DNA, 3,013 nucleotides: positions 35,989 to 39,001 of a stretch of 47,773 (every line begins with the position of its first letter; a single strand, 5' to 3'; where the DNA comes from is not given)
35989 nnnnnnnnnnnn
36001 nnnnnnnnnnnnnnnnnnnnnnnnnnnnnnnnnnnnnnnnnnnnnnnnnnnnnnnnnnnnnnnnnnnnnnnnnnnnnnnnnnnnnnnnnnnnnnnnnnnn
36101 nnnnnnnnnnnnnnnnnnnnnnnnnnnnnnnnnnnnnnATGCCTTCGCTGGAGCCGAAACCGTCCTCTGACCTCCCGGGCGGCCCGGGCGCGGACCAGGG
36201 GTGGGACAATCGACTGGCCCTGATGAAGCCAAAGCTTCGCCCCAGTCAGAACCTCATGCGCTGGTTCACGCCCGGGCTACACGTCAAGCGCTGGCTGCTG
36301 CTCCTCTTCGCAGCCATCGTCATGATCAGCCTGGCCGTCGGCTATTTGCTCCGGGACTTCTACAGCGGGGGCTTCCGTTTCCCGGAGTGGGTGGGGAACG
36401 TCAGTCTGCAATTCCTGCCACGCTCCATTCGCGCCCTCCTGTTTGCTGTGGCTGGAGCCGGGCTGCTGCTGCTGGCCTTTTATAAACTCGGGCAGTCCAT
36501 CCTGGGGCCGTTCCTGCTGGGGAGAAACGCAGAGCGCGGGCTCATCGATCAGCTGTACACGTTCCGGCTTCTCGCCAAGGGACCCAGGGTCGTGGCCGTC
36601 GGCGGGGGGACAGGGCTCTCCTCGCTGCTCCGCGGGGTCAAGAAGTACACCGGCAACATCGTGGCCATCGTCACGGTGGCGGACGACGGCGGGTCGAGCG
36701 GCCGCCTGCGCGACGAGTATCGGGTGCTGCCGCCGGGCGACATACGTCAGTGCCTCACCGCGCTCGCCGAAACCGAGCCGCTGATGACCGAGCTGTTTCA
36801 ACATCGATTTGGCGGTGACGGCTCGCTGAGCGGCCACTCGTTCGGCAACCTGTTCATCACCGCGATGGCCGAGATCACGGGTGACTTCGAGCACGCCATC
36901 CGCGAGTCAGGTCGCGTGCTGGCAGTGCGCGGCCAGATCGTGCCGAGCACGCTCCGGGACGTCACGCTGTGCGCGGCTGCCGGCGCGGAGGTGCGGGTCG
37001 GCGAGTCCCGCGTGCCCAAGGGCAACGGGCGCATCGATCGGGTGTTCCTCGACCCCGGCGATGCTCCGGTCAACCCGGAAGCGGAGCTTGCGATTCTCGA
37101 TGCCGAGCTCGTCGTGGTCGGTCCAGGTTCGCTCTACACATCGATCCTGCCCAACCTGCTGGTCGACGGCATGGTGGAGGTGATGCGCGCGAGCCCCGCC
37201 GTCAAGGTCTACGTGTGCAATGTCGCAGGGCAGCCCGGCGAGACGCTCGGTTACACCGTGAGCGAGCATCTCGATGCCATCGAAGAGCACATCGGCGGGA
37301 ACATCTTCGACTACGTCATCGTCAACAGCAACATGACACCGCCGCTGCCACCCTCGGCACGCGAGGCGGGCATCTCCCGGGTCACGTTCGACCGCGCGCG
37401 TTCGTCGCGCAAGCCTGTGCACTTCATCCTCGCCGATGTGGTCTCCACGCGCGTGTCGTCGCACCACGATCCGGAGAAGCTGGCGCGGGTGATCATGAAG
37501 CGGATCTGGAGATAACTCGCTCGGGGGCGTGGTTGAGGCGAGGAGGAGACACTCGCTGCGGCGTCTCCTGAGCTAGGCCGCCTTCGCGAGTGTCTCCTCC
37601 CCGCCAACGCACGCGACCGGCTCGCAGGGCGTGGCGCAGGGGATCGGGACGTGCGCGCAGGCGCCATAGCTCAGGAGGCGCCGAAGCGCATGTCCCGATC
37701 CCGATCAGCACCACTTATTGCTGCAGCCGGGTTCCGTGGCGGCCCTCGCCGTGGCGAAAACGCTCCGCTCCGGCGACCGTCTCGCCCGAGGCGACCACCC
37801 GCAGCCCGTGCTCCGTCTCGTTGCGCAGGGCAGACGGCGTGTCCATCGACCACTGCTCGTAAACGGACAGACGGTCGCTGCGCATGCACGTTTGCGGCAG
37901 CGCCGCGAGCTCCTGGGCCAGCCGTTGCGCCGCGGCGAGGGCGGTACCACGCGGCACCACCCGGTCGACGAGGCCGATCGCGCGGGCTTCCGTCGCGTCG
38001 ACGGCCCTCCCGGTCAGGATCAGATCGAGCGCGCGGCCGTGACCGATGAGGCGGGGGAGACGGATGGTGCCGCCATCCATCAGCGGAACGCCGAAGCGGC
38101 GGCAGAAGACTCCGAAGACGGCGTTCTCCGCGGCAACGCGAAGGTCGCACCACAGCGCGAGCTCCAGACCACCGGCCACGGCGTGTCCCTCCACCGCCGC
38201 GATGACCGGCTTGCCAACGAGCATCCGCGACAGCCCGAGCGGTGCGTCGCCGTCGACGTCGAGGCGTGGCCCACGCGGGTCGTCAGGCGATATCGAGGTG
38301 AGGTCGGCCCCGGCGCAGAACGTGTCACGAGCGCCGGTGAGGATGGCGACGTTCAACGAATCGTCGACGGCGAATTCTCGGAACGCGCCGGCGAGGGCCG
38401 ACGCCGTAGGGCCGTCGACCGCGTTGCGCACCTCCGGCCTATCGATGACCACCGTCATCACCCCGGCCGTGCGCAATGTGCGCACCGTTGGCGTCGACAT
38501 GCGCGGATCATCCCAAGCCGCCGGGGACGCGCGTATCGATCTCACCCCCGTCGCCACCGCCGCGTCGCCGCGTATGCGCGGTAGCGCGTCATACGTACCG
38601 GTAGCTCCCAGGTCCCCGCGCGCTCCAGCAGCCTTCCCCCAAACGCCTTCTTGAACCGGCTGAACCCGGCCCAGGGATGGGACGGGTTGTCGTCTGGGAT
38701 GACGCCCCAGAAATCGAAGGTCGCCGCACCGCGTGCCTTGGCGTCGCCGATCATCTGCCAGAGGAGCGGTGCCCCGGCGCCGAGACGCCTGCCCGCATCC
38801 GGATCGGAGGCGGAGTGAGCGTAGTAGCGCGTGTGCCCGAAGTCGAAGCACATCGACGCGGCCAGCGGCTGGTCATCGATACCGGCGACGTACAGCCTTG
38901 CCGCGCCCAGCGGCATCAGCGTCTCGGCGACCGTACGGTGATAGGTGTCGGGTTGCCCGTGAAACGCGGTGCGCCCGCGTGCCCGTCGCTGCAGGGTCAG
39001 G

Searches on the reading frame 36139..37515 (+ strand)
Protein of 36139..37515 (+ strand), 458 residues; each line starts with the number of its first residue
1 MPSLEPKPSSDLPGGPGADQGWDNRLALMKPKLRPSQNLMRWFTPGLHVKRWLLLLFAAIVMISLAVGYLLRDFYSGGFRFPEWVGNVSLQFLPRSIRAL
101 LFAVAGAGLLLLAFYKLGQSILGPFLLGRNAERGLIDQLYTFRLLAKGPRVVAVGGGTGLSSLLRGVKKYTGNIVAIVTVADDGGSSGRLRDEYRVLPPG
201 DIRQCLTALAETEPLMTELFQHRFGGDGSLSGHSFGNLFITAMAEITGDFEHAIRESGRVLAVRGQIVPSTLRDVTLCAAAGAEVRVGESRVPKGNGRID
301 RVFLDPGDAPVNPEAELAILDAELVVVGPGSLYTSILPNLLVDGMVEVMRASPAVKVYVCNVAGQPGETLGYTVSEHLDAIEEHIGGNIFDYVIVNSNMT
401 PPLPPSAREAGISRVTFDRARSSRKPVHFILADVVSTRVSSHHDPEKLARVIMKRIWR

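Call 13: search_protein_families(library=pfam, proteins=[window:36139-37515:+], max_evalue=0.001)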
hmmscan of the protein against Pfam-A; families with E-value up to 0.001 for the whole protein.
window:36139-37515:+ (458 aa): 1 family
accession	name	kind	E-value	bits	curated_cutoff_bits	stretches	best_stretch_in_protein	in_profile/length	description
PF01933.23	CofD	-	1.9e-100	336.2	30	1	151-434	1-289/290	2-phospho-L-lactate transferase CofD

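Call 51: find_homologous_proteins(query=window:36139-37515:+, max_evalue=1e-60)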
Query window:36139-37515:+ (458 aa): 7993 proteins with E <= 1e-60 among 8000 candidates; the best 120 are listed.
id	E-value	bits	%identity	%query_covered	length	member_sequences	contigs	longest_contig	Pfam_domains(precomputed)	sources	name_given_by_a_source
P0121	3.9e-295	997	96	100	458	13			PF01933.24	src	-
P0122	4.5e-257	872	88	94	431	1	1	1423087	PF01933.24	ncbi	-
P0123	2.0e-246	837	85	95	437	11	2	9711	PF01933.24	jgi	-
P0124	5.9e-244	828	85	94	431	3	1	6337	PF01933.24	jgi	jgi:uncharacterized cofD-like protein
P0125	1.6e-243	827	85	94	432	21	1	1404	PF01933.24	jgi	jgi:uncharacterized cofD-like protein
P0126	1.6e-242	824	83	94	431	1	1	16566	PF01933.24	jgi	jgi:uncharacterized cofD-like protein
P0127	6.0e-242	822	85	94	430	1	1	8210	PF01933.24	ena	-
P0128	1.4e-241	821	84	94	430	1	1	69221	PF01933.24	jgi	-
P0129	1.2e-240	817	83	94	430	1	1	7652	PF01933.24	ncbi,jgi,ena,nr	ncbi:MAG: YvcK family protein [Candidatus Dormibacteraeota bacterium]|nr:YvcK family protein [Candid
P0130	1.4e-239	814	83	94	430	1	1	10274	PF01933.24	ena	-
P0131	2.9e-238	810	83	94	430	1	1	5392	PF01933.24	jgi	jgi:uncharacterized cofD-like protein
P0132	8.8e-238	808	83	94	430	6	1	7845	PF01933.24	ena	-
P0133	1.2e-236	804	83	94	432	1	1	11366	PF01933.24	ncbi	ncbi:MAG: uridine diphosphate-N-acetylglucosamine-binding protein YvcK [Candidatus Dormibacteria bac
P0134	2.5e-235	800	82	93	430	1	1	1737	PF01933.24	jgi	jgi:uncharacterized cofD-like protein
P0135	1.7e-234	797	81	94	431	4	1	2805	PF01933.24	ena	-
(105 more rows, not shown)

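Call 52: find_encoding_contigs(protein=P0122, flank=10000, max_places=1)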
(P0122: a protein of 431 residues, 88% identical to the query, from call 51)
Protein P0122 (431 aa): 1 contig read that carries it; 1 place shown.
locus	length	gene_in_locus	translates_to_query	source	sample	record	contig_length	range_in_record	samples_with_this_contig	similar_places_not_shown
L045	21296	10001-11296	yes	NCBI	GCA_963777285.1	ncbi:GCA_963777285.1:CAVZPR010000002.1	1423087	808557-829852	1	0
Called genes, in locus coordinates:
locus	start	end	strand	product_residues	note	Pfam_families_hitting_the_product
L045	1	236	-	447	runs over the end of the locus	PF19295:SufBD_N, PF01458:SUFBD_core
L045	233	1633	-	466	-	PF19295:SufBD_N (weak), PF01458:SUFBD_core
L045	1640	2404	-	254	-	PF00005:ABC_tran, PF02463:SMC_N (faint), PF13304:AAA_21 (faint)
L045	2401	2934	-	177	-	PF02082:Rrf2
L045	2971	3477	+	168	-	-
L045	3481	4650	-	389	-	PF00266:Aminotran_5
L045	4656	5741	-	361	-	PF00180:Iso_dh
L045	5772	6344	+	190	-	-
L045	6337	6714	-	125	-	PF00072:Response_reg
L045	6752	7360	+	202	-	-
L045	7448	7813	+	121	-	-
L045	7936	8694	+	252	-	PF00294:PfkB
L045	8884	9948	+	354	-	PF03320:FBPase_glpX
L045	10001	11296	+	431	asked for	PF01933:CofD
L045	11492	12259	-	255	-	PF00378:ECH_1, PF16113:ECH_2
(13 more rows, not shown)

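Call 53: find_encoding_contigs(protein=P0123, flank=10000, max_places=2)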
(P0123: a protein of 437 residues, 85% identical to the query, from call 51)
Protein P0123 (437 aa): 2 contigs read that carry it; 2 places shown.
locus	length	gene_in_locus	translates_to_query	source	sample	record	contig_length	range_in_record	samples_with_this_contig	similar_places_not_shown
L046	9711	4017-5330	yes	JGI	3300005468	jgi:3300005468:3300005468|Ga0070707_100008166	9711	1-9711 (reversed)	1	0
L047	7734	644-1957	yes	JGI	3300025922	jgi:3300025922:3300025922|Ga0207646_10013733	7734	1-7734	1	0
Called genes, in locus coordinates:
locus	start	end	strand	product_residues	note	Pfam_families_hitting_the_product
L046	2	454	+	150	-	?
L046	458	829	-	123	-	PF00072:Response_reg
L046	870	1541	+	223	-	-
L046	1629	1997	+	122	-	-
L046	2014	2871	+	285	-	PF00294:PfkB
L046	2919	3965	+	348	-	PF03320:FBPase_glpX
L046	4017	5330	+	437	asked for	PF01933:CofD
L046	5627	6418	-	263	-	PF00378:ECH_1, PF16113:ECH_2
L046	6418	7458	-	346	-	PF02388:FemAB, PF13480:Acetyltransf_6, PF02388:FemAB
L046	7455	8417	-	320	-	PF13480:Acetyltransf_6, PF02388:FemAB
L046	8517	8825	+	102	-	PF00216:Bac_DNA_binding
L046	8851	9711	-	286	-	?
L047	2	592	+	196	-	?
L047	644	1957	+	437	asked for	PF01933:CofD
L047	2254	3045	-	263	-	PF00378:ECH_1, PF16113:ECH_2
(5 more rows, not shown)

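Call 54: find_encoding_contigs(protein=P0128, flank=10000, max_places=1)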
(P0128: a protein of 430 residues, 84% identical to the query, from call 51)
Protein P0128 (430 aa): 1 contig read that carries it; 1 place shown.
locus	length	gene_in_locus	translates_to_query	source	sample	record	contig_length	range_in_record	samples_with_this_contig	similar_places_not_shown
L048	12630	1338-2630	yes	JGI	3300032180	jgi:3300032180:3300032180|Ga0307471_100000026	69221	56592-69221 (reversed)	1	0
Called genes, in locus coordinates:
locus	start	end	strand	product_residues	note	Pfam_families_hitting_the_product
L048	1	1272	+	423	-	?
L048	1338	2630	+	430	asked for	PF01933:CofD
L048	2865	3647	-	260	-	PF00378:ECH_1, PF16113:ECH_2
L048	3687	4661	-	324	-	PF02388:FemAB (weak), PF13480:Acetyltransf_6, PF02388:FemAB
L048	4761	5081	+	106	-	PF18291:HU-HIG (weak), PF00216:Bac_DNA_binding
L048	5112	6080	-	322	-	PF01545:Cation_efflux, PF16916:ZT_dimer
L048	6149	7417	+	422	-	PF00768:Peptidase_S11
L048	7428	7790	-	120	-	-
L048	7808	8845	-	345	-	PF02388:FemAB, PF13480:Acetyltransf_6, PF02388:FemAB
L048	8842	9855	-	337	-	PF02388:FemAB (weak), PF13480:Acetyltransf_6, PF02388:FemAB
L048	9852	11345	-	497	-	PF01943:Polysacc_synt, PF13440:Polysacc_synt_3, PF01554:MatE, PF03023:MurJ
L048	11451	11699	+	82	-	PF01381:HTH_3, PF12844:HTH_19 (weak), PF13560:HTH_31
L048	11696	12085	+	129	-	PF02152:FolB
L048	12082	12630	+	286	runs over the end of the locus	PF00763:THF_DHG_CYH, PF02882:THF_DHG_CYH_C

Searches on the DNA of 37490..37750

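Call 10: search_rna_families(source=window, start=37490, end=37750, threshold=evalue, max_evalue=1, show_alignments=4)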
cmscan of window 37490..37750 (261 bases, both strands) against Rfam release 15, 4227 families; matches with E-value up to 1: 11.
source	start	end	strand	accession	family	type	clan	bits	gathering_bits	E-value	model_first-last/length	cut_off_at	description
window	37546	37696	-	RF04159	MIR1437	Gene; miRNA;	-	27.5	168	0.0064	17-176/192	no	MIR1437 microRNA precursor family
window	37533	37608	-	RF00912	mir-877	Gene; miRNA;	-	26.6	47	0.0024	1-86/86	no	mir-877 microRNA precursor family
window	37531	37611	-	RF03211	mir-666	Gene; miRNA;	-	26.6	70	0.0053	1-86/86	no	mir-666 microRNA precursor family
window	37537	37605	-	RF03878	mir-B6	Gene; miRNA;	-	23.4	89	0.47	1-83/83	no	mir-B6 microRNA precursor family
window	37535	37606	-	RF04234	mir-1421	Gene; miRNA;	-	23.1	45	0.02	1-74/74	no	mir-1421 microRNA precursor family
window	37535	37608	-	RF03499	mir-702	Gene; miRNA;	-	20.6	70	0.34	1-103/103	no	mir-702 microRNA precursor family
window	37642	37701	-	RF00024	Telomerase-vert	Gene;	CL00004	20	70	0.0025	370-435/443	no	Vertebrate telomerase RNA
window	37639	37704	-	RF03525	mir-1343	Gene; miRNA;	-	19.1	51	0.84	1-82/82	no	mir-1343 microRNA precursor family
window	37628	37716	+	RF04029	mir-8521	Gene; miRNA;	-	17.4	80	0.36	1-68/68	no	mir-8521 microRNA precursor family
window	37529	37612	+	RF00912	mir-877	Gene; miRNA;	-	17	47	0.78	1-86/86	no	mir-877 microRNA precursor family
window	37626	37717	+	RF03324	mir-1288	Gene; miRNA;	-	16.6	70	0.8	1-74/74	no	mir-1288 microRNA precursor family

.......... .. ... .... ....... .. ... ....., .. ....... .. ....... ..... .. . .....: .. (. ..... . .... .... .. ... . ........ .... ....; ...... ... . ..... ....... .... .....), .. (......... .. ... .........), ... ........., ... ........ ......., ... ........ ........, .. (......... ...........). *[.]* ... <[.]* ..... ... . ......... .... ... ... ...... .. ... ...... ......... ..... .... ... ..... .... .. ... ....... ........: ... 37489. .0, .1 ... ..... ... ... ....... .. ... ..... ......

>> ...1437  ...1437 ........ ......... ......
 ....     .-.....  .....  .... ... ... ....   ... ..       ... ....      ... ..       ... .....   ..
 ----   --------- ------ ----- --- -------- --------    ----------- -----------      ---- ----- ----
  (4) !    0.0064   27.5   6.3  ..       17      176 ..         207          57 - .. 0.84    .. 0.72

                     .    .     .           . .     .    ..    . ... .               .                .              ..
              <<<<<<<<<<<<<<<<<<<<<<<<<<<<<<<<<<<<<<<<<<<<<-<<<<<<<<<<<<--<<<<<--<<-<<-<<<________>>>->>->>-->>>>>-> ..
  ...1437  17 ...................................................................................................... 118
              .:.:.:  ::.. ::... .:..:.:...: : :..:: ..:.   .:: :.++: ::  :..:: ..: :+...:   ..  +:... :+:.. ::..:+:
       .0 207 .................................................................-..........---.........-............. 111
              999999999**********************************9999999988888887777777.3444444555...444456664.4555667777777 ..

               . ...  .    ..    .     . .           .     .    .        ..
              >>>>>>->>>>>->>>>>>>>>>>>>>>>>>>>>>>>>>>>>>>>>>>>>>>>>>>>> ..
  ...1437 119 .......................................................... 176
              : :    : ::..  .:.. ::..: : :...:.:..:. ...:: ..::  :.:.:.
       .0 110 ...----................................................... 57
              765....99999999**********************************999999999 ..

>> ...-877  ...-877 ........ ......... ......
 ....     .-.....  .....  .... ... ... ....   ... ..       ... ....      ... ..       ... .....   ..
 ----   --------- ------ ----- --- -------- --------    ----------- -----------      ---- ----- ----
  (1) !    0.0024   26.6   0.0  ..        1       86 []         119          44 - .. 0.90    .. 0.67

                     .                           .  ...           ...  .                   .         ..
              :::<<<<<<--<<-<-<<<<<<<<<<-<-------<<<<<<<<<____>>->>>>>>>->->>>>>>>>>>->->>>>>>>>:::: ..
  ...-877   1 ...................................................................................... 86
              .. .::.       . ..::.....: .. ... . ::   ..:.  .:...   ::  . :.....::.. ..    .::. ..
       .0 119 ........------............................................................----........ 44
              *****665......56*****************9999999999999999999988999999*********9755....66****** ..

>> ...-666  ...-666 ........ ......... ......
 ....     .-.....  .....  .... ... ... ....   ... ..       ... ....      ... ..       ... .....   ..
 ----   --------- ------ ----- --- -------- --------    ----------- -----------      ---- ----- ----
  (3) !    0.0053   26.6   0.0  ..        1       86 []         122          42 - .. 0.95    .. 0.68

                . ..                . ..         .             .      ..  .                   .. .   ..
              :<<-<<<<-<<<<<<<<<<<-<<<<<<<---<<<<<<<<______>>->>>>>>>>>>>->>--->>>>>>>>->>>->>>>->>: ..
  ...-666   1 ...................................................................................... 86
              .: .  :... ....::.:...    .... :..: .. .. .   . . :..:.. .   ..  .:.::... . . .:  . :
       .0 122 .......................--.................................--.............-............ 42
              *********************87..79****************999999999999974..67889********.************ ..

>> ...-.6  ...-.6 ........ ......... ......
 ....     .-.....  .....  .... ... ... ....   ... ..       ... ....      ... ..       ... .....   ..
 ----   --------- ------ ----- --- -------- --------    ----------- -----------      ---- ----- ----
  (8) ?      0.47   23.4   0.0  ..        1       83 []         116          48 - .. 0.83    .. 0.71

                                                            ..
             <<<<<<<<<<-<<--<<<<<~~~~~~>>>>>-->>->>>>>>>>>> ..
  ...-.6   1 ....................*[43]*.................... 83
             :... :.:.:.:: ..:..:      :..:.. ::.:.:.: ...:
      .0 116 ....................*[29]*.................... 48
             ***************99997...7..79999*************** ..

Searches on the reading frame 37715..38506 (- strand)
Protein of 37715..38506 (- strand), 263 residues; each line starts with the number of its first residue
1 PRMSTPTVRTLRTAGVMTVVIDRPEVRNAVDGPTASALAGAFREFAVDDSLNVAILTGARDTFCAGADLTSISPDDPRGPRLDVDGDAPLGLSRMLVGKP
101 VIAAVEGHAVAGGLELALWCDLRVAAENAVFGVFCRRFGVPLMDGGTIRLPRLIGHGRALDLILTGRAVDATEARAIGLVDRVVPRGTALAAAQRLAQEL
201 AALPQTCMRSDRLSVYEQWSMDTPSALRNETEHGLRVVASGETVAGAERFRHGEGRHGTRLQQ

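Call 73: find_homologous_proteins(query=window:37715-38506:-, max_evalue=1e-60)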
Query window:37715-38506:- (263 aa): 7931 proteins with E <= 1e-60 among 8000 candidates; the best 120 are listed.
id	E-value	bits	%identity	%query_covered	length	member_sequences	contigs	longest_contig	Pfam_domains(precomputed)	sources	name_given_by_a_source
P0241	4.6e-163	559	100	98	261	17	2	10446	PF00378.26,PF16113.11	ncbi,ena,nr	ncbi:MAG: crotonase/enoyl-CoA hydratase family protein [Chloroflexi bacterium]|nr:MAG: crotonase/eno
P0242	2.5e-162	556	99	99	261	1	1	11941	PF00378.26,PF16113.11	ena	-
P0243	9.3e-154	528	100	94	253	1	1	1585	PF00378.26,PF16113.11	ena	-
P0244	3.0e-134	464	84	99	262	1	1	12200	PF00378.26,PF16113.11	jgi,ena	-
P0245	2.8e-129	448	81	99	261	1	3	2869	PF00378.26,PF16113.11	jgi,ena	-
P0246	1.2e-128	446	80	99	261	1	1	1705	PF00378.26,PF16113.11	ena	-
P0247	3.4e-128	444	80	99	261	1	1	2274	PF00378.26,PF16113.11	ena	-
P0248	1.1e-123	430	78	99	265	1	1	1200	PF00378.26,PF16113.11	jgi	-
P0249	7.5e-123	427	78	97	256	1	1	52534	PF00378.26,PF16113.11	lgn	-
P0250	2.6e-121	422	78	97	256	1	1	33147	PF00378.26,PF16113.11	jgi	jgi:enoyl-CoA hydratase/carnithine racemase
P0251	6.9e-121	420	75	99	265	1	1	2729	PF00378.26,PF16113.11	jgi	jgi:enoyl-CoA hydratase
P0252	1.3e-120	419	78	99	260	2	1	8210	PF00378.26,PF16113.11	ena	-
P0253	1.6e-117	409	75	98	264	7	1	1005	PF00378.26,PF16113.11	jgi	jgi:enoyl-CoA hydratase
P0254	2.6e-117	409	75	92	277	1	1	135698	PF00378.26,PF16113.11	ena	-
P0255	4.5e-117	408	73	98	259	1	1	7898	PF00378.26,PF16113.11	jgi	jgi:enoyl-CoA hydratase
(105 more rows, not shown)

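Call 74: find_encoding_contigs(protein=P0245, flank=10000, max_places=3)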
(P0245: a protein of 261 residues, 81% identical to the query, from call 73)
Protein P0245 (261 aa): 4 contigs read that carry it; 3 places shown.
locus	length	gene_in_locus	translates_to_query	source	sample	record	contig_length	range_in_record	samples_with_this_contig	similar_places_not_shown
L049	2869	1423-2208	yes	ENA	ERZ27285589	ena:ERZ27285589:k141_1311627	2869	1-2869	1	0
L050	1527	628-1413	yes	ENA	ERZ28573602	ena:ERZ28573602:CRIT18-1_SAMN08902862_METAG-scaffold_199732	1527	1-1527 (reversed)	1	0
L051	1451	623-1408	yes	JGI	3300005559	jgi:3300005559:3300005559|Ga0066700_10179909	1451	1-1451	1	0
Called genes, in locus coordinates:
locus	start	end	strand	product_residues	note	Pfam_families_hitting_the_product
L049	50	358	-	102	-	PF00216:Bac_DNA_binding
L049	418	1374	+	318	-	PF13480:Acetyltransf_6, PF02388:FemAB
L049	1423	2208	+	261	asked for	PF00378:ECH_1, PF16113:ECH_2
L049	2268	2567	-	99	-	-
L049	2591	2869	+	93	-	?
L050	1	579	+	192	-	?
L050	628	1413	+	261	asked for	PF00378:ECH_1, PF16113:ECH_2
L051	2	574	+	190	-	?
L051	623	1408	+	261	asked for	PF00378:ECH_1, PF16113:ECH_2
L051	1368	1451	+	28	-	?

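Call 75: find_encoding_contigs(protein=P0247, flank=10000, max_places=2)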
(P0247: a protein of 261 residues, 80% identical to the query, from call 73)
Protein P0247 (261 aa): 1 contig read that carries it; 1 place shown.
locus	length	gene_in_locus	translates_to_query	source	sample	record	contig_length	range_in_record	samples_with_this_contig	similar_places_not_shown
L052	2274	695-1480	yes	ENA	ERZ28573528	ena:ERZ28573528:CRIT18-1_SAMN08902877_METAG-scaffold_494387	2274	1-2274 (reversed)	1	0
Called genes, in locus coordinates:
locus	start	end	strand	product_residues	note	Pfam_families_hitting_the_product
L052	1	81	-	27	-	?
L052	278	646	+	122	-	PF13480:Acetyltransf_6, PF02388:FemAB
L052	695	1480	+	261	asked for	PF00378:ECH_1, PF16113:ECH_2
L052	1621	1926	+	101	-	-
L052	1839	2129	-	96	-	PF10027:DUF2269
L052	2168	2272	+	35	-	?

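Call 76: find_encoding_contigs(protein=P0249, flank=10000, max_places=1)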
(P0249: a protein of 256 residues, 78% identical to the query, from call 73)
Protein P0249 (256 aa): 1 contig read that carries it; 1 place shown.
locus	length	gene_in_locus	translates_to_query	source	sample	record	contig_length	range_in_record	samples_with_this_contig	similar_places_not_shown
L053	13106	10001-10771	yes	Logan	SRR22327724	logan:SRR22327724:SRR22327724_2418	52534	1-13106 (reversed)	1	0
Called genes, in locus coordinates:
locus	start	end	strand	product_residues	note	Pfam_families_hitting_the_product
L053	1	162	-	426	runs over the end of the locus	PF08245:Mur_ligase_M, PF02875:Mur_ligase_C, PF27239:FOL3_C (weak)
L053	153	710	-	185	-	-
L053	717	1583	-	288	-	PF00763:THF_DHG_CYH, PF02882:THF_DHG_CYH_C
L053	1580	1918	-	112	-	PF02152:FolB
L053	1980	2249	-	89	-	PF12844:HTH_19, PF13413:HTH_25 (weak), PF13560:HTH_31 (weak), PF01381:HTH_3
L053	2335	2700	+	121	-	-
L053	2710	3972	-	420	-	PF00768:Peptidase_S11, PF13354:Beta-lactamase2 (weak)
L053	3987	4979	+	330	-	PF01545:Cation_efflux, PF16916:ZT_dimer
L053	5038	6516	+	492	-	PF01943:Polysacc_synt, PF13440:Polysacc_synt_3, PF01554:MatE (weak), PF03023:MurJ (weak)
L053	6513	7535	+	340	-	PF13480:Acetyltransf_6, PF02388:FemAB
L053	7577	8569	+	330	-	PF02388:FemAB, PF13480:Acetyltransf_6, PF02388:FemAB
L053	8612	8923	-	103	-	PF00216:Bac_DNA_binding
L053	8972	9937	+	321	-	PF13480:Acetyltransf_6, PF02388:FemAB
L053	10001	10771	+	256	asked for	PF00378:ECH_1, PF16113:ECH_2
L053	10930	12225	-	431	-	PF01933:CofD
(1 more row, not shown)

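Call 84: find_encoding_contigs(protein=P0250, flank=10000, max_places=1)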
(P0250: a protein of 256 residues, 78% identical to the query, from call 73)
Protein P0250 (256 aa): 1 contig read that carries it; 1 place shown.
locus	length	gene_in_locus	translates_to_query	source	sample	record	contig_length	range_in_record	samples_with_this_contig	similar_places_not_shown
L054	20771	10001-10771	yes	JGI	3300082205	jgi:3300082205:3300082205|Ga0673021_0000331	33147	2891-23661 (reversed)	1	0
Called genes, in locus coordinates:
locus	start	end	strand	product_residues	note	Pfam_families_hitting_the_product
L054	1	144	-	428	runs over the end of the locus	PF08245:Mur_ligase_M, PF02875:Mur_ligase_C, PF27239:FOL3_C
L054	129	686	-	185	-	-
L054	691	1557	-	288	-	PF00763:THF_DHG_CYH, PF02882:THF_DHG_CYH_C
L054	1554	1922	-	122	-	PF02152:FolB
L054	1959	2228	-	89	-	PF12844:HTH_19, PF13413:HTH_25 (weak), PF13560:HTH_31 (weak), PF01381:HTH_3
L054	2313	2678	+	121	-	-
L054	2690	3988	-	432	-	PF00768:Peptidase_S11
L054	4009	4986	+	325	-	PF01545:Cation_efflux, PF16916:ZT_dimer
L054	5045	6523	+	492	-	PF01943:Polysacc_synt, PF13440:Polysacc_synt_3, PF01554:MatE (weak), PF03023:MurJ (weak)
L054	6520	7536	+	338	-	PF13480:Acetyltransf_6, PF02388:FemAB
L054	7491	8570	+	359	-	PF02388:FemAB, PF13480:Acetyltransf_6, PF02388:FemAB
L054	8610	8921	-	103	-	PF00216:Bac_DNA_binding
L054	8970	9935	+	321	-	PF13480:Acetyltransf_6, PF02388:FemAB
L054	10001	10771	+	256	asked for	PF00378:ECH_1, PF16113:ECH_2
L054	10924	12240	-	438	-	PF01933:CofD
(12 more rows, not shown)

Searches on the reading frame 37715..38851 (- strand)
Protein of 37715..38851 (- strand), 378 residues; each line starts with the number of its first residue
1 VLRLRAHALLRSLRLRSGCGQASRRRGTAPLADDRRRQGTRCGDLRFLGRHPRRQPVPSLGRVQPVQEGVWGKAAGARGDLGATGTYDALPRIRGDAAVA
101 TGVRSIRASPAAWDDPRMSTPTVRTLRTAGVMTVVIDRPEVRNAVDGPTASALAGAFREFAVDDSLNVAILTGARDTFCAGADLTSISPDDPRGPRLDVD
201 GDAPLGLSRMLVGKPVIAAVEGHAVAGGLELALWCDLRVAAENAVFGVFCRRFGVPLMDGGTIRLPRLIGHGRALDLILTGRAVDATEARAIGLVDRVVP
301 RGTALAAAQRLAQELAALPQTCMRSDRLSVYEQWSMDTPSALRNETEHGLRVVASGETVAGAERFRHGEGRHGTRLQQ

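Call 13: search_protein_families(library=pfam, proteins=[window:37715-38851:-], max_evalue=0.001)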
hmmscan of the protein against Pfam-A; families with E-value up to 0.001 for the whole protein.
window:37715-38851:- (378 aa): 2 families
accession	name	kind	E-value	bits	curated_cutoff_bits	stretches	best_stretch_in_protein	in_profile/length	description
PF00378.25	ECH_1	-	5.7e-41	141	27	1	128-345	3-220/251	Enoyl-CoA hydratase/isomerase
PF16113.10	ECH_2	-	2.5e-17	63.8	27.2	1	133-315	3-188/335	Enoyl-CoA hydratase/isomerase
